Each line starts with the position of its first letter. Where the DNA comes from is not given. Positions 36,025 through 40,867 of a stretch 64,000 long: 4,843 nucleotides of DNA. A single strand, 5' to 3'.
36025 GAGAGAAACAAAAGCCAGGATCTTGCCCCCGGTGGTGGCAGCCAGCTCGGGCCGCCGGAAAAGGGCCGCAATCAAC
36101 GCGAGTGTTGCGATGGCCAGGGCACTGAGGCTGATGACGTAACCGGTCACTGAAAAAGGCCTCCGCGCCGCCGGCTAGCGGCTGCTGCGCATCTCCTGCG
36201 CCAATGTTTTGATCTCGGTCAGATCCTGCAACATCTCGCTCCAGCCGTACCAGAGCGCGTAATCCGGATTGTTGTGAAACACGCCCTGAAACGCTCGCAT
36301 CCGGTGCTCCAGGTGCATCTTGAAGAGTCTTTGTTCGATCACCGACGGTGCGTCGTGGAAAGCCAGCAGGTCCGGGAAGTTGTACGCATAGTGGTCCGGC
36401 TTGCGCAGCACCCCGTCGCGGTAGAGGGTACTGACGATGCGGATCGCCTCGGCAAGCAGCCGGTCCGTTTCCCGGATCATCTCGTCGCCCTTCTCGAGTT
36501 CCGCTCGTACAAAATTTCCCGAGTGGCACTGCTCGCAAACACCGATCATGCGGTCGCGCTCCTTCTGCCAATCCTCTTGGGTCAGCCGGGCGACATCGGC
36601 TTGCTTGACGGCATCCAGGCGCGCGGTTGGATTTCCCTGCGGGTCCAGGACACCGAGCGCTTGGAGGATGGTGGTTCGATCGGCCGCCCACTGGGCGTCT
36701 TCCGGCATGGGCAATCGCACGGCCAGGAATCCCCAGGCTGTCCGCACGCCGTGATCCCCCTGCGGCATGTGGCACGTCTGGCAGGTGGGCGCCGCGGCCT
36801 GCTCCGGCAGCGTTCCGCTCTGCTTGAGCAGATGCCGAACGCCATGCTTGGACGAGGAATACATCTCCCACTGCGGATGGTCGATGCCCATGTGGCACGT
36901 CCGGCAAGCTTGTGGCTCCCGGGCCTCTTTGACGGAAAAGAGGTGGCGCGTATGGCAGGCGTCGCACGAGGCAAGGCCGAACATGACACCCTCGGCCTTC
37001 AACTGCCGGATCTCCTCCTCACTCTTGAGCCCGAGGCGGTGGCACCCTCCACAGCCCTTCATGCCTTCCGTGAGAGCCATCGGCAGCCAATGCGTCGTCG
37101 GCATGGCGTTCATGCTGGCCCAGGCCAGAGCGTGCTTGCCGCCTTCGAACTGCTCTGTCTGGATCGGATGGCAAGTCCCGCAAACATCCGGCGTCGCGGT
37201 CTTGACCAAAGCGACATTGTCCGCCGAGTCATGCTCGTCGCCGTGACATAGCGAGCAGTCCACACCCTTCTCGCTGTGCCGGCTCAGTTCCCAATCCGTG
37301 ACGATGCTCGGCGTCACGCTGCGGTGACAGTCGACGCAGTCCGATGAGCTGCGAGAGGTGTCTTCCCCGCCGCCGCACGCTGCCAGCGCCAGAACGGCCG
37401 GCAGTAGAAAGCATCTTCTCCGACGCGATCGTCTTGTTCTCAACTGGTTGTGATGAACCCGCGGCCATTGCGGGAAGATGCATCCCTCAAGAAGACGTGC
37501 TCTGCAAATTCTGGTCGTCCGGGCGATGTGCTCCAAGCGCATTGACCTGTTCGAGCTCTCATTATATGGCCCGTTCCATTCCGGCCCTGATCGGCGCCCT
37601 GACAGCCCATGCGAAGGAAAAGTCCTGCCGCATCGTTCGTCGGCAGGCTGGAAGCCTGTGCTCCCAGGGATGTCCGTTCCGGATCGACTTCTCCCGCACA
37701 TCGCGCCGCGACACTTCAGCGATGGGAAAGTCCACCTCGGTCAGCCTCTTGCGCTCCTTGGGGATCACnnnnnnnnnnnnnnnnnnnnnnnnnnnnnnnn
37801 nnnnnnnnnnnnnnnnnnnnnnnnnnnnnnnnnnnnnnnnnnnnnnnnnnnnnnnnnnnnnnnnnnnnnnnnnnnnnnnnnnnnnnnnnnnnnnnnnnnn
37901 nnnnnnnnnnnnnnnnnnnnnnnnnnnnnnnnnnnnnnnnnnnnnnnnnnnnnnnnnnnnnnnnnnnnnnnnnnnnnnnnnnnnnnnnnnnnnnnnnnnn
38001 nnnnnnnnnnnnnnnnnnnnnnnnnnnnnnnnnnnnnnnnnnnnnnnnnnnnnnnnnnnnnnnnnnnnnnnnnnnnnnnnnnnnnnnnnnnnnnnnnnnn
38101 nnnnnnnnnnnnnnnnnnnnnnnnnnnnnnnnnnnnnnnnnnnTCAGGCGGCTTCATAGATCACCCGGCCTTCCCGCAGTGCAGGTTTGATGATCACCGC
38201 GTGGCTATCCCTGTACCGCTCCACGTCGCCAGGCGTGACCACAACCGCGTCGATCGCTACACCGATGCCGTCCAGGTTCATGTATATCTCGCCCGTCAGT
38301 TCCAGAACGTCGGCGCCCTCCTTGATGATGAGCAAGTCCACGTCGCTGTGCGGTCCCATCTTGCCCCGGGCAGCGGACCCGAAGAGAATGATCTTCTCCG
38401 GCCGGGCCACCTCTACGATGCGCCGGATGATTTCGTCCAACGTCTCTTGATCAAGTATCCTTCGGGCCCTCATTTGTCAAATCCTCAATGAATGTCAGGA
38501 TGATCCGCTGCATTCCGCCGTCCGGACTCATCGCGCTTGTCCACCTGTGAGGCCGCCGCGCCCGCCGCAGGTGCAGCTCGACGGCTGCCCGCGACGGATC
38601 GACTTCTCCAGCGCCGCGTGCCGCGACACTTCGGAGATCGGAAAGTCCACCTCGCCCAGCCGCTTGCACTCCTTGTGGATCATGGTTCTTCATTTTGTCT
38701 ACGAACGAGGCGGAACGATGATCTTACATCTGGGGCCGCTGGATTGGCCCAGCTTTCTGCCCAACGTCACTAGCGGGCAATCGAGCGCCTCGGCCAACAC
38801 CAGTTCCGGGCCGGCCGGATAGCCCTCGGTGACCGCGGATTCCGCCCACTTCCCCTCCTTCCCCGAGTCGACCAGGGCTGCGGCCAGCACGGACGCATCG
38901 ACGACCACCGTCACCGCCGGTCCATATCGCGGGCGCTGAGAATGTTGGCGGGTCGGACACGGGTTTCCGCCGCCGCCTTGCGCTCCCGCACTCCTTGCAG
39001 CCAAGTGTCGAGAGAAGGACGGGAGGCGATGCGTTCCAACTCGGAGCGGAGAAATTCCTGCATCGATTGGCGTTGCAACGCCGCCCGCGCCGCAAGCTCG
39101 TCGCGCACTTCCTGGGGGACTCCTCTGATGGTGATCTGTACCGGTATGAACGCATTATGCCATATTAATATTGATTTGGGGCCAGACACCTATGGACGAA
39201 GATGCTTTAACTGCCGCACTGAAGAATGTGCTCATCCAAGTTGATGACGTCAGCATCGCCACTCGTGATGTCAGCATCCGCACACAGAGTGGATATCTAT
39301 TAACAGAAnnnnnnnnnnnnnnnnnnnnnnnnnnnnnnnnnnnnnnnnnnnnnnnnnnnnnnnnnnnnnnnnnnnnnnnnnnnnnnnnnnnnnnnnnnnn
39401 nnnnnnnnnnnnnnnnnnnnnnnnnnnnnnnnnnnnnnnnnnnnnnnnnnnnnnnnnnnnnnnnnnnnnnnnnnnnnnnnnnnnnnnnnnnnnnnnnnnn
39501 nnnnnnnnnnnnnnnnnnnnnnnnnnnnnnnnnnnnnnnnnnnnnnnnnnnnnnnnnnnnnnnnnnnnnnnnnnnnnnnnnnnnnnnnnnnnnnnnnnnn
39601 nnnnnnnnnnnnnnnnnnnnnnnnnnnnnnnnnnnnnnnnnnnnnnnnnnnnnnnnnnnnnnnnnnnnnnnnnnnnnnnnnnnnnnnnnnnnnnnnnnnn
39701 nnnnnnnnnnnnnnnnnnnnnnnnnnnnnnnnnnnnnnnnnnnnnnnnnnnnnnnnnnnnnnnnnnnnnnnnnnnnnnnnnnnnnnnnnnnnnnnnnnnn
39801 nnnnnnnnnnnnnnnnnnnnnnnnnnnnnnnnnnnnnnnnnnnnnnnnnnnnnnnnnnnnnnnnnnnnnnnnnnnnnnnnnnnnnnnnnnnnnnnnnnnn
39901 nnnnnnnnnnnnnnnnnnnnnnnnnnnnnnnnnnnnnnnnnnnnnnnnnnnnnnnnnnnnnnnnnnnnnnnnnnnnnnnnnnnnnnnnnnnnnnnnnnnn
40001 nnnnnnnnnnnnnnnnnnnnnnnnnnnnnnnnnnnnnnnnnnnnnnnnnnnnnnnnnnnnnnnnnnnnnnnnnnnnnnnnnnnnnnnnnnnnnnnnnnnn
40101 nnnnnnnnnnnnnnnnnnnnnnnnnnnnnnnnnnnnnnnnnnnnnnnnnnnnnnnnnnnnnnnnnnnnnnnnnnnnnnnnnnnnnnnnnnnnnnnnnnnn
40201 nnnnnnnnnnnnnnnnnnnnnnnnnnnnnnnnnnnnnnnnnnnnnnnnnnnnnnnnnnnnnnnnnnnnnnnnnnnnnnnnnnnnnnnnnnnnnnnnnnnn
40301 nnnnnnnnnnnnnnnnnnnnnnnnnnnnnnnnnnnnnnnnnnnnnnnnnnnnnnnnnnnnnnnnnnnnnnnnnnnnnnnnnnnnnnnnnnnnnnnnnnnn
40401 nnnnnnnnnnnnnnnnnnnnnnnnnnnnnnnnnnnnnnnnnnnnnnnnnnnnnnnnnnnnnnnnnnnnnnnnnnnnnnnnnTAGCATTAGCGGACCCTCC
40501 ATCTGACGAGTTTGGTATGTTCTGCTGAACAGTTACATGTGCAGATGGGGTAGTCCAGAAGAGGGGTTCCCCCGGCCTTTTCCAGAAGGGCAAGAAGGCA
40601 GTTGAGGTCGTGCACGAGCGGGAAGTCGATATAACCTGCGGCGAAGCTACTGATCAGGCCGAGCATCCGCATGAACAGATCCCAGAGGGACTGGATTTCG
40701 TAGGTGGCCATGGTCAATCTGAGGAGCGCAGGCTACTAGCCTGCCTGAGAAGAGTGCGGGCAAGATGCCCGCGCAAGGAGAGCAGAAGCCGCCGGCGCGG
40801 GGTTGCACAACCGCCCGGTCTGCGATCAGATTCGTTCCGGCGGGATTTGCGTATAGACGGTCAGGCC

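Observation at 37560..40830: TA/defence islet assembled by serial insertion: two decapitated DUF1156 methylase starts, a deletion-fused VapC and a chimeric transporter/HEPN relic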

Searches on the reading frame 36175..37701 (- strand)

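Call 6: search_protein_families(library=ncbifam, max_evalue=1, proteins=[window:36175-37701:-])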
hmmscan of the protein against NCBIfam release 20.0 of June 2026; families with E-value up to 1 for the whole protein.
window:36175-37701:- (508 aa): 10 families
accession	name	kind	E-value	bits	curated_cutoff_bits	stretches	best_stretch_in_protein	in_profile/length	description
NF052343.1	hydrazine_HDH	equivalog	2.6e-25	88.8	900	2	120-321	117-309/564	hydrazine dehydrogenase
NF041028.1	decahem_GSU2203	exception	5e-06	26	325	1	116-186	98-163/317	GSU2203 family decaheme c-type cytochrome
TIGR03153.1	cytochr_NrfH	equivalog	7.3e-06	26.1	134.2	2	167-275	24-138/138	cytochrome c nitrite reductase small subunit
TIGR04257.1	nanowire_3heme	domain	0.00014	21.9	40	2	214-270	23-74/75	c(7)-type cytochrome triheme domain-containing protein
NF041198.1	UshA_like_PCGU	equivalog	0.0029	16.2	275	2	168-271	405-509/519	UshA-like (seleno)protein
TIGR01905.1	paired_CXXCH_1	subfamily_domain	0.0089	15.9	25.2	1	147-178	7-36/41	doubled CXXCH domain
NF045774.1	cytochro_C551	exception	0.026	14.5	118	1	98-160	8-61/110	cytochrome c551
TIGR01904.2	GSu_C4xC__C2xCH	domain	0.038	13.8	27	1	115-160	17-63/73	CxxxxCH/CxxCH domain c-type cytochrome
NF047847.2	SS_mature_LptM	equivalog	0.077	13.1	27.7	1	93-110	4-21/31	LPS translocon maturation chaperone LptM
NF058595.1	invert_tail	domain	0.17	12.3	37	1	88-116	47-79/113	lipo-invert putative C-terminal anchoring domain-containing protein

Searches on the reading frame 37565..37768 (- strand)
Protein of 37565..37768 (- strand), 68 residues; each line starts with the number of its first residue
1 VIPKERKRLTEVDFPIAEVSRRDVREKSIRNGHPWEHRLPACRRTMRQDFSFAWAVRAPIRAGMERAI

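Call 4: search_protein_families(library=pfam, max_evalue=1, proteins=[window:37565-37768:-])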
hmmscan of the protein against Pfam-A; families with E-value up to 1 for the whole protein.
seq(68 aa): 0 families

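Call 5: search_protein_families(library=padloc, max_evalue=1, proteins=[window:37565-37768:-])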
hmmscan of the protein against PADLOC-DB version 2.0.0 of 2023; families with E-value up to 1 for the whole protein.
seq(68 aa): 2 families
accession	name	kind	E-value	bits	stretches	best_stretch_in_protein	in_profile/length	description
PDLC00660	HmaB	-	0.00017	17.6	1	4-46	6-48/967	DNA-adenine methylase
PDLC00661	HmaB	-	0.0002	17.3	1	4-46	5-47/973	DNA-adenine methylase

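Call 6: search_protein_families(library=ncbifam, max_evalue=1, proteins=[window:37565-37768:-])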
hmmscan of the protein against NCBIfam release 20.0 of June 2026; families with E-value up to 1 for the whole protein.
seq(68 aa): 0 families

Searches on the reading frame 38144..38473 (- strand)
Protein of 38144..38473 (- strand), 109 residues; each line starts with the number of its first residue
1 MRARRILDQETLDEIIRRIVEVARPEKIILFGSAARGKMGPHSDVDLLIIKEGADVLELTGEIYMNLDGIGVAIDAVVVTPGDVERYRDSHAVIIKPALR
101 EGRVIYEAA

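Call 4: search_protein_families(library=pfam, max_evalue=1, proteins=[window:38144-38473:-])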
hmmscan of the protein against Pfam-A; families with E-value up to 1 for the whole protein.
window:38144-38473:- (109 aa): 5 families
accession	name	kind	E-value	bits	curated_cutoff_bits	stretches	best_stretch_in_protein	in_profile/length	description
PF18765.7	Polbeta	-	1.2e-11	45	26.9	1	16-107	4-89/93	Polymerase beta, Nucleotidyltransferase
PF01909.29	NTP_transf_2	-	1.5e-10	41.7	21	1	15-81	4-74/93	Nucleotidyltransferase domain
PF22600.2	MTPAP-like_central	-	0.003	18.1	27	1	6-54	23-68/139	Poly(A) RNA polymerase, mitochondrial-like, central palm domain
PF17760.6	UvrA_inter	-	0.022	15.1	23.3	1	11-65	2-56/109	UvrA interaction domain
PF03445.19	DUF294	-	0.08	13.3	21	1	10-53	26-77/138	Putative nucleotidyltransferase DUF294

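Call 5: search_protein_families(library=padloc, max_evalue=1, proteins=[window:38144-38473:-])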
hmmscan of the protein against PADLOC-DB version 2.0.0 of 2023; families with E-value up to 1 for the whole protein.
window:38144-38473:- (109 aa): 11 families
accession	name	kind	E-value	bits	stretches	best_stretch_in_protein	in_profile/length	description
PDLC04903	PDC-S09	-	2.9e-09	35.2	1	26-103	27-106/108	-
PDLC04907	PDC-S09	-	1.9e-08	32.4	1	9-76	11-84/114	-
PDLC04902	PDC-S09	-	2.7e-08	32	1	13-67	9-64/97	-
PDLC04904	PDC-S09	-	4.3e-08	31.3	1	11-59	11-60/104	-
PDLC04368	PDC-M05A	-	2.5e-07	28.7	1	29-92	111-174/201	-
PDLC04906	PDC-S09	-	8.9e-06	24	1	26-51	25-50/98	-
PDLC04369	PDC-M05A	-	1.2e-05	23.1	1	11-61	94-139/201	-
PDLC04905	PDC-S09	-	0.00024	19.4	1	14-50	10-47/101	-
PDLC04778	PDC-M70A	-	0.0034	14.7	1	10-54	34-77/355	-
PDLC04744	PDC-M63A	-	0.015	13.3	1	4-67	35-97/152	-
PDLC04901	PDC-S09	-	0.021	13.6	1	23-108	19-97/126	-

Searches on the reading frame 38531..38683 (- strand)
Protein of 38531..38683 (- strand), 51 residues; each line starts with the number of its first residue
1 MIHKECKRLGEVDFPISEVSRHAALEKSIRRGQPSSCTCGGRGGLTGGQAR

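Call 4: search_protein_families(library=pfam, max_evalue=1, proteins=[window:38531-38683:-])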
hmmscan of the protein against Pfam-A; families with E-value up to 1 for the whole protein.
seq(51 aa): 1 family
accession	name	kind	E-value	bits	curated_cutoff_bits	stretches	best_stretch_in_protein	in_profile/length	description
PF06634.17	DUF1156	-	0.037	14.6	24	1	14-35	2-24/73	Protein of unknown function (DUF1156)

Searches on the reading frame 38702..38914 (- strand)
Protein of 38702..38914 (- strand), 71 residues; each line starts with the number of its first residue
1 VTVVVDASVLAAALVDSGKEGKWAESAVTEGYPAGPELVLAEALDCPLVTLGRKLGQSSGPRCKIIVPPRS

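Call 4: search_protein_families(library=pfam, max_evalue=1, proteins=[window:38702-38914:-])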
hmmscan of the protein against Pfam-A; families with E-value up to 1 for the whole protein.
seq(71 aa): 0 families

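Call 6: search_protein_families(library=ncbifam, max_evalue=1, proteins=[window:38702-38914:-])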
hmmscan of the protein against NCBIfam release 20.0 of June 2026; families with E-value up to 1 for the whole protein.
seq(71 aa): 0 families

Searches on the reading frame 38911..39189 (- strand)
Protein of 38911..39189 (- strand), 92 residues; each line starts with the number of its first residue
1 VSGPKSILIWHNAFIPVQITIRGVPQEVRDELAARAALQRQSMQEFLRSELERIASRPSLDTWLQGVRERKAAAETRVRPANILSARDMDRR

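Call 4: search_protein_families(library=pfam, max_evalue=1, proteins=[window:38911-39189:-])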
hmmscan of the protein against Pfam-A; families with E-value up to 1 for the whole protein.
window:38911-39189:- (92 aa): 1 family
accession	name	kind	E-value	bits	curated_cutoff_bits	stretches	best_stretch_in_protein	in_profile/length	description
PF22513.2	FitA-like_RHH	-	8.2e-08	32.5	27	1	18-54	2-38/39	Antitoxin FitA-like, ribbon-helix-helix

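Call 6: search_protein_families(library=ncbifam, max_evalue=1, proteins=[window:38911-39189:-])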
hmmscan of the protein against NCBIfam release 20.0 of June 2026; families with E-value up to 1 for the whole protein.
window:38911-39189:- (92 aa): 1 family
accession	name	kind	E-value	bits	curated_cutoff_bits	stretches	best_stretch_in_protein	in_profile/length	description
NF050181.1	TA_anti_VapB_Myco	equivalog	7.4e-05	23.2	60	1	19-60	4-45/72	type II toxin-antitoxin system VapB family antitoxin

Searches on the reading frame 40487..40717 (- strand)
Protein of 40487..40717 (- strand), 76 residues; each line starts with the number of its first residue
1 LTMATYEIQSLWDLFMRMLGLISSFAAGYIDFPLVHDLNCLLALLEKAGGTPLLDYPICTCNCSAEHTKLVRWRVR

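Call 4: search_protein_families(library=pfam, max_evalue=1, proteins=[window:40487-40717:-])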
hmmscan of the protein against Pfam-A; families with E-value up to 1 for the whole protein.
window:40487-40717:- (76 aa): 0 families

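Call 5: search_protein_families(library=padloc, max_evalue=1, proteins=[window:40487-40717:-])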
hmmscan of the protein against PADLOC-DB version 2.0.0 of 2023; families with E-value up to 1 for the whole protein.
window:40487-40717:- (76 aa): 0 families
